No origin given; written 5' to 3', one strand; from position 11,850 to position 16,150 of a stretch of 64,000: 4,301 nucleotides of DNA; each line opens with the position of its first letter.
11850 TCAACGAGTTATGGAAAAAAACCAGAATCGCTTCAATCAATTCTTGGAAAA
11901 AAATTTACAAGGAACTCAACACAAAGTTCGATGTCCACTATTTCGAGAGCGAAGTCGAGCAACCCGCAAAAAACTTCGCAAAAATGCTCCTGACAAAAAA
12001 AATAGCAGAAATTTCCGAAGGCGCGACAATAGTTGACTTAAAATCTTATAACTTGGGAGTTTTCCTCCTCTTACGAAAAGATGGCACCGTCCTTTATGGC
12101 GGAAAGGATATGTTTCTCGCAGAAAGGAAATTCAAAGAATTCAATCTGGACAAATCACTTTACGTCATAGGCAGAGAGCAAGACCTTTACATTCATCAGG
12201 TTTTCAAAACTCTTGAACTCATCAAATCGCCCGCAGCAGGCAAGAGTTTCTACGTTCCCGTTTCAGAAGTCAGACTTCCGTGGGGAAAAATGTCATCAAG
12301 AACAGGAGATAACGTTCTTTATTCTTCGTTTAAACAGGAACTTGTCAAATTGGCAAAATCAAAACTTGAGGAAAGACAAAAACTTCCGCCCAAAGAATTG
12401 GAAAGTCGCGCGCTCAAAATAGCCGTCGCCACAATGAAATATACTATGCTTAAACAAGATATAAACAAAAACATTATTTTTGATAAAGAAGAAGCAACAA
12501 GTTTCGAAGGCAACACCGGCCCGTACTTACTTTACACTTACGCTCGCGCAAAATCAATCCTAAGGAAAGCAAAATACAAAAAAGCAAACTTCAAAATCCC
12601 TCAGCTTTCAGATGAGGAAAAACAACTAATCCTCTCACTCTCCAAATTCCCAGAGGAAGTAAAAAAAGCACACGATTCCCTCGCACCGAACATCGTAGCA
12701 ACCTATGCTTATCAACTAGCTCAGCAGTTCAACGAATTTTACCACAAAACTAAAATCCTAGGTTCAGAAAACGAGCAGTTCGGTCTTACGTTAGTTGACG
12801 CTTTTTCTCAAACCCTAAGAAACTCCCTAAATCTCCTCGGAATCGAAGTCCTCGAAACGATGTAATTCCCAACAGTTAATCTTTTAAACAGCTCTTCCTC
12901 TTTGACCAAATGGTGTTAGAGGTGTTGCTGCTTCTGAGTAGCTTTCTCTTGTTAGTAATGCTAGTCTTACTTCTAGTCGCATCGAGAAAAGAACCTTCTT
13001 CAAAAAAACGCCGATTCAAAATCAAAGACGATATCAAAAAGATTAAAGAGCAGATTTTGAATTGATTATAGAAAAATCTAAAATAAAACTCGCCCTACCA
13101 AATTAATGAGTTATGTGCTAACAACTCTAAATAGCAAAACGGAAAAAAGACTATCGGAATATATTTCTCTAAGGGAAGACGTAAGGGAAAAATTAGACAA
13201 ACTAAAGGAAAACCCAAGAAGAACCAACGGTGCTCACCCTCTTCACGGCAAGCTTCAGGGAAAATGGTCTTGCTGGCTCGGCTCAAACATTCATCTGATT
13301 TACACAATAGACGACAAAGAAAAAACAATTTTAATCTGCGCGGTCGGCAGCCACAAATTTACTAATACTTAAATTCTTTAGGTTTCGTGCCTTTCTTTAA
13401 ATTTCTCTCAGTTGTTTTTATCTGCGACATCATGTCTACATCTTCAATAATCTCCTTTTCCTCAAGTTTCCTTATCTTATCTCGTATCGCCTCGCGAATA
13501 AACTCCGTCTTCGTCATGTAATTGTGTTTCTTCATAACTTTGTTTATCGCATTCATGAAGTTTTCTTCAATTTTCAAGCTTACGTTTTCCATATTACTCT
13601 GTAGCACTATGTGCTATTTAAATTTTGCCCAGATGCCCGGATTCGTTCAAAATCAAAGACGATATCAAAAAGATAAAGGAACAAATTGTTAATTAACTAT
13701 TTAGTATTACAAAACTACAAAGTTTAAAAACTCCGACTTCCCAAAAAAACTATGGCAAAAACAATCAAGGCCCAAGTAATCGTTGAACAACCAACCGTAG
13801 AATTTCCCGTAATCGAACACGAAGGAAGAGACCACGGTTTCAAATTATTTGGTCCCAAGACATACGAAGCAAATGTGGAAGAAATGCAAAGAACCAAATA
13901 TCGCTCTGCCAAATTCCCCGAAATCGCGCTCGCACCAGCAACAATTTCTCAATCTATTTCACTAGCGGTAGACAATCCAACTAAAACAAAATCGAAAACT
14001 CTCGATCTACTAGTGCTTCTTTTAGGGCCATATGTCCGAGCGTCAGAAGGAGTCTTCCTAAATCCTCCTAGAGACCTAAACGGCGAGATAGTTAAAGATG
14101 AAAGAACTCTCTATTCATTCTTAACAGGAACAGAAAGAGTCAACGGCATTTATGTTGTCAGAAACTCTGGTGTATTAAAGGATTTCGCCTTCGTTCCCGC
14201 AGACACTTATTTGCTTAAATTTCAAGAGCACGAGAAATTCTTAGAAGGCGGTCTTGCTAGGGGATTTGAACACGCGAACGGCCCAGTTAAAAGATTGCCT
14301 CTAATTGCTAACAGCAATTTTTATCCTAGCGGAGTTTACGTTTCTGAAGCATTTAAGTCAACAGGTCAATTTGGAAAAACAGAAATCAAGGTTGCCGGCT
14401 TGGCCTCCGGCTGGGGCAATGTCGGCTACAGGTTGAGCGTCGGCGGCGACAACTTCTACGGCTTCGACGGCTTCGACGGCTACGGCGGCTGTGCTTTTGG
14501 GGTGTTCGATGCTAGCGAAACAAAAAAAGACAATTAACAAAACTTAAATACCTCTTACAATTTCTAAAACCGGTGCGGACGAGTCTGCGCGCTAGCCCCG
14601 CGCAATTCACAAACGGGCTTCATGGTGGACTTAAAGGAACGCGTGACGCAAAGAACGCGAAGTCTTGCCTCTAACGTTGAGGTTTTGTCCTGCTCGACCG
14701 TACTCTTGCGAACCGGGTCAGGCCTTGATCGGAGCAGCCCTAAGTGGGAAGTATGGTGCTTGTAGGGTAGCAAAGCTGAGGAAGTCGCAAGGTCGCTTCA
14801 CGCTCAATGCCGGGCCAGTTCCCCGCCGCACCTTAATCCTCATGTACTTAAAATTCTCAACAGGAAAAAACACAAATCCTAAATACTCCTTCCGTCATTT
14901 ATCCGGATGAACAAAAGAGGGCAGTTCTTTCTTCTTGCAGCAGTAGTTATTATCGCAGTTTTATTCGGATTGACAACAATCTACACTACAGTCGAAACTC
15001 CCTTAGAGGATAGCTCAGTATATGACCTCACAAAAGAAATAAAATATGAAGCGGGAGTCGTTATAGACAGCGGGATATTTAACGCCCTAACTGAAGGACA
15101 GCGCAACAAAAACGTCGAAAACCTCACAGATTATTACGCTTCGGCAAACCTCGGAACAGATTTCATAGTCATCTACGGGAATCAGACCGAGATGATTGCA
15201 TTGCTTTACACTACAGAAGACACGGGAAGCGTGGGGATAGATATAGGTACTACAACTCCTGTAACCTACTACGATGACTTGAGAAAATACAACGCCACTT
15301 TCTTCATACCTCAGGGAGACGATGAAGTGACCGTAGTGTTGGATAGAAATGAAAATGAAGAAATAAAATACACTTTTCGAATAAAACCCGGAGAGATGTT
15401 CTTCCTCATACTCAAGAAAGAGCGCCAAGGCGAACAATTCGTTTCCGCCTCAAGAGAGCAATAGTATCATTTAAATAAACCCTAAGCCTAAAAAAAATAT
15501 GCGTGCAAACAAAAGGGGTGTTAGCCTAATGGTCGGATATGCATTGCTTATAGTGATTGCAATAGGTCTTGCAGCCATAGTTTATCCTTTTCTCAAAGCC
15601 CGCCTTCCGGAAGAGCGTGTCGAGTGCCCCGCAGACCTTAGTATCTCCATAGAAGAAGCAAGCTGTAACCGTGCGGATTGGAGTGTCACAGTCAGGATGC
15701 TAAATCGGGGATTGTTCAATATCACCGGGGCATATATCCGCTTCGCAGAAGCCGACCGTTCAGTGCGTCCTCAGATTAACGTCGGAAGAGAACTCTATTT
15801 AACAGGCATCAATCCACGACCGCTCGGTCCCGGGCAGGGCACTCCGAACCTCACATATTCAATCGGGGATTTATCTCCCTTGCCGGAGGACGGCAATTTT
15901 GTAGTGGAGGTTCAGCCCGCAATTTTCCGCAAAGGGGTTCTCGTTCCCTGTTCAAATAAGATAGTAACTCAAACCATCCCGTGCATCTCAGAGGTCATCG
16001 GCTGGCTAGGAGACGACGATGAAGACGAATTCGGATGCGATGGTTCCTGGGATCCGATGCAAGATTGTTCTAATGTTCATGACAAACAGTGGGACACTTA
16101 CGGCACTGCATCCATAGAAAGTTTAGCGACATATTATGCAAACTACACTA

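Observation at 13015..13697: RelE/RHH cassette bracketed by ~50-nt direct repeats derived from the 3' end of a small gene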

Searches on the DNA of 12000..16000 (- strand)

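Call 16: search_rna_families(source=window, start=12000, end=16000, threshold=evalue, max_evalue=1)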
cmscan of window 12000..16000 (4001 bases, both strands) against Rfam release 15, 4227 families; matches with E-value up to 1: 1.
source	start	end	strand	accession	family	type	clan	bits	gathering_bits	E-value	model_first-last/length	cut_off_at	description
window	14572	14832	+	RF01857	Archaea_SRP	Gene;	CL00003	79.7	96.5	2.4e-17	1-317/317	no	Archaeal signal recognition particle RNA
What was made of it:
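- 14572..14832 (+): SRP RNA gene, the conserved right neighbour and likely right homologous anchor of the variable segment. Rfam RF01857, 79.7 bits, E=2.4e-17 (below the gathering score of 96.5; call 16).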

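Call 49: search_rna_families(sources=[L076], threshold=evalue, max_evalue=0.001)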
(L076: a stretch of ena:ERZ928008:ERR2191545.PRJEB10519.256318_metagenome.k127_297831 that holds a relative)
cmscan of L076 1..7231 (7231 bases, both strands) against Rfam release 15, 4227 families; matches with E-value up to 0.001: 1.
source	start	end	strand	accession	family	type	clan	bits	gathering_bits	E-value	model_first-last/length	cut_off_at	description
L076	2115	2377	-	RF01857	Archaea_SRP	Gene;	CL00003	79.5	96.5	5e-17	1-317/317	no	Archaeal signal recognition particle RNA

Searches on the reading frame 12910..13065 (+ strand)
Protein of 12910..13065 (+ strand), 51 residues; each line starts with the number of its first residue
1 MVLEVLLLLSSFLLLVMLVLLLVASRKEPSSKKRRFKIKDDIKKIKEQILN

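Call 6: search_protein_families(library=pfam, proteins=[window:12910-13065:+], max_evalue=1)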
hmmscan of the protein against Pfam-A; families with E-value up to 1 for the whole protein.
window:12910-13065:+ (51 aa): 1 family
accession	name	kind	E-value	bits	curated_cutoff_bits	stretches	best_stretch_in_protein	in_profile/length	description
PF07172.16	GRP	-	0.37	11.9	30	1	5-35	5-33/90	Glycine rich protein family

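Call 9: find_encoding_contigs(protein=window:12910-13065:+, flank=6000, max_places=10)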
Protein window:12910-13065:+ (51 aa): no gene with exactly this product is on record in the collection.

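Call 41: search_protein_families(library=ncbifam, proteins=[window:12910-13065:+], max_evalue=0.1)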
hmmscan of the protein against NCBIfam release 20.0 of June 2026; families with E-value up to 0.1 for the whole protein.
window:12910-13065:+ (51 aa): 0 families
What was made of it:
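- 12910..13065 (+): Small conserved gene: 51-aa protein with an N-terminal TM helix and a C-terminal K(I/V)KDD(I/L)KKIKEQI motif. Intact. No Pfam or NCBIfam family (calls 6, 41).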
